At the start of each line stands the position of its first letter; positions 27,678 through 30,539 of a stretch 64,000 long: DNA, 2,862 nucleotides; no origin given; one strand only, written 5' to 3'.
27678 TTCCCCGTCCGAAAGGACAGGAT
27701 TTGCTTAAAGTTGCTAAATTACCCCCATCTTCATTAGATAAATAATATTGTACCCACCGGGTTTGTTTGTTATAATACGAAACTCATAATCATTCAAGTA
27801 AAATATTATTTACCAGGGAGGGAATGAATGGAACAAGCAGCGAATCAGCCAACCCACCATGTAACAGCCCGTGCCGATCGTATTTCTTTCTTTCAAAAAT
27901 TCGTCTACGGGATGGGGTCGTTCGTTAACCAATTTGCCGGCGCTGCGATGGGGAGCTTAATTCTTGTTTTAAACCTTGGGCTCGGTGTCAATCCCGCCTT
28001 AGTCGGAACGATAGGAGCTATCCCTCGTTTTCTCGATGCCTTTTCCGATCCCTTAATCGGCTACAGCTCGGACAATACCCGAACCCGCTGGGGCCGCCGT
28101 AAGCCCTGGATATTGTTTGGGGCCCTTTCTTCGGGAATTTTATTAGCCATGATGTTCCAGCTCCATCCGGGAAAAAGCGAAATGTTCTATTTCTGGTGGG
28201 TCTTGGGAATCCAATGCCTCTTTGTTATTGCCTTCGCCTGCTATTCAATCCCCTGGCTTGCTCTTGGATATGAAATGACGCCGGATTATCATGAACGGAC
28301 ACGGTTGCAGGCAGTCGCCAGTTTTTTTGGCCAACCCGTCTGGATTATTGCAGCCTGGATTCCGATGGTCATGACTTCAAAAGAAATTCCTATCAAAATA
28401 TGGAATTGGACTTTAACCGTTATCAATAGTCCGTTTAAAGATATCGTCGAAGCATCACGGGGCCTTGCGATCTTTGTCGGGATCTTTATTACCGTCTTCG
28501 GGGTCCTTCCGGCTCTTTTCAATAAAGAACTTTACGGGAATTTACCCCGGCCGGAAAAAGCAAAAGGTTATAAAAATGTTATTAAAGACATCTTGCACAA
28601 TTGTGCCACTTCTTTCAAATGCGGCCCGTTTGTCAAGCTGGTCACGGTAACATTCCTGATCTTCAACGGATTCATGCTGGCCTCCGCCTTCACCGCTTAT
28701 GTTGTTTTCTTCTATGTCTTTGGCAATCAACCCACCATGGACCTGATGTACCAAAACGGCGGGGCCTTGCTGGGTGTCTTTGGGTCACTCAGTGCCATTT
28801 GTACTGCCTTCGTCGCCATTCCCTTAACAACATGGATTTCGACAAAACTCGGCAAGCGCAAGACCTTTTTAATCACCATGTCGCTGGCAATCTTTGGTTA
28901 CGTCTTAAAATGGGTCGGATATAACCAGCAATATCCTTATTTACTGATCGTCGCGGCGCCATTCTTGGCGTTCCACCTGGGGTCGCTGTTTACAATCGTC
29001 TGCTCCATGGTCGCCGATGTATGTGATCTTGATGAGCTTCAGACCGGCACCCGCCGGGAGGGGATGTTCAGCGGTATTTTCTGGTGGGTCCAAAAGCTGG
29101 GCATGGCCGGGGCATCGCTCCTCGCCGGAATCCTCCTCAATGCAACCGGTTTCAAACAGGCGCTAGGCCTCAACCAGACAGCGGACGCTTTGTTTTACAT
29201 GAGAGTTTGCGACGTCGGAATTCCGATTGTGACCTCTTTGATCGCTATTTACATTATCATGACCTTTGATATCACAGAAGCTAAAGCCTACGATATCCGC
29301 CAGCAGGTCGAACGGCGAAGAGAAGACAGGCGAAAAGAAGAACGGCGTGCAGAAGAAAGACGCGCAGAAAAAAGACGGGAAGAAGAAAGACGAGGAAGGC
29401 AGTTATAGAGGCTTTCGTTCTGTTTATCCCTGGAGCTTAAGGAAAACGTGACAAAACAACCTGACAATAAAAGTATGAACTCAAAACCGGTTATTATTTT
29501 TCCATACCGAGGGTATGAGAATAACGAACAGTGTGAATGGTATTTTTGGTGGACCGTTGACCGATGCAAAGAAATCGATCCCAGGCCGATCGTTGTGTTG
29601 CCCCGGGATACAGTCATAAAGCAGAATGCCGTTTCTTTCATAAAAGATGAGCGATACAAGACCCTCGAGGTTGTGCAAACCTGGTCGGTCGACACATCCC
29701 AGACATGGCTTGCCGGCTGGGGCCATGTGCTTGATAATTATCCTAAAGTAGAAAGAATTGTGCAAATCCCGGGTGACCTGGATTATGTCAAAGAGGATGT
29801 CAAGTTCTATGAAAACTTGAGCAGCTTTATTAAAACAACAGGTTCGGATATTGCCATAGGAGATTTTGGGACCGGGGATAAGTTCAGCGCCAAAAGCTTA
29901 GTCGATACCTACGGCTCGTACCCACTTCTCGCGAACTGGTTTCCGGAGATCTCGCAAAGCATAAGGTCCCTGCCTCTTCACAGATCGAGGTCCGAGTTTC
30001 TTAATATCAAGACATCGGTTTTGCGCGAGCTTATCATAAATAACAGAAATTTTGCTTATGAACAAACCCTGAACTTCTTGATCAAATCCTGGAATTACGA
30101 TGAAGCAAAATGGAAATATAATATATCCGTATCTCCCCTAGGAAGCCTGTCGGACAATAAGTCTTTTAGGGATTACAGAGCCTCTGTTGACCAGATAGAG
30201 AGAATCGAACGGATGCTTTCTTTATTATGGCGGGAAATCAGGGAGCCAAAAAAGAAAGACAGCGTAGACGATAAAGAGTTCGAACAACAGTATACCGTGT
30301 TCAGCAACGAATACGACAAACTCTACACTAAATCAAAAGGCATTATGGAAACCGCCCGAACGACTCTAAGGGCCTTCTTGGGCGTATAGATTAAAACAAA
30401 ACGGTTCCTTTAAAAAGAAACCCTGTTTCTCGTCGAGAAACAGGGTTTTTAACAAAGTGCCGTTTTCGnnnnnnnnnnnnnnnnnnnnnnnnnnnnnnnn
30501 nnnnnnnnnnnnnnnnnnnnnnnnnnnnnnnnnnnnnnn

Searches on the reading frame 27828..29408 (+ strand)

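Call 6: search_protein_families(library=ncbifam, proteins=[window:27828-29408:+], max_evalue=0.1)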
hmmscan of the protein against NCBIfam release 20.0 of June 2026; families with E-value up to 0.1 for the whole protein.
window:27828-29408:+ (526 aa): 6 families
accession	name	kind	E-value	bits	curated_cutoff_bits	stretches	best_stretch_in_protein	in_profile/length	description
TIGR00792.1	gph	subfamily_domain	2e-47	161.8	231.35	1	24-497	1-437/437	glycoside-pentoside-hexuronide (GPH):cation symporter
NF007749.0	PRK10429.1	equivalog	8.3e-36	123.8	456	1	18-509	2-462/473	melibiose:sodium transporter MelB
NF007353.0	PRK09848.1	equivalog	2.5e-31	109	528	2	313-503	263-450/457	glucuronide transporter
NF007237.0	PRK09669.1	subfamily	1.2e-24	86.8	610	2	18-166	5-156/461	putative symporter YagG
NF008526.0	PRK11462.1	equivalog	6.2e-17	61.5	836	1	19-490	6-438/460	glycoside-pentoside-hexuronide family transporter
NF009235.0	PRK12585.1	equivalog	0.035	13.4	273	1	460-521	92-156/197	putative monovalent cation/H+ antiporter subunit G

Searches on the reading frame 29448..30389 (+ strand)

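Call 3: search_protein_families(library=pfam, proteins=[window:29448-30389:+], max_evalue=1)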
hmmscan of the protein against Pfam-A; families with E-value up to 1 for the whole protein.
window:29448-30389:+ (313 aa): 1 family
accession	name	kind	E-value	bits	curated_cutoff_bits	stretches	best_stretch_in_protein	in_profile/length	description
PF15272.11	BBP1_C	-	0.027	14.7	23.4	1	241-299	4-62/190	Spindle pole body component BBP1, C-terminal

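Call 6: search_protein_families(library=ncbifam, proteins=[window:29448-30389:+], max_evalue=0.1)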
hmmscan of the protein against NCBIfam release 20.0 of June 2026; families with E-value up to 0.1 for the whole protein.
window:29448-30389:+ (313 aa): 0 families
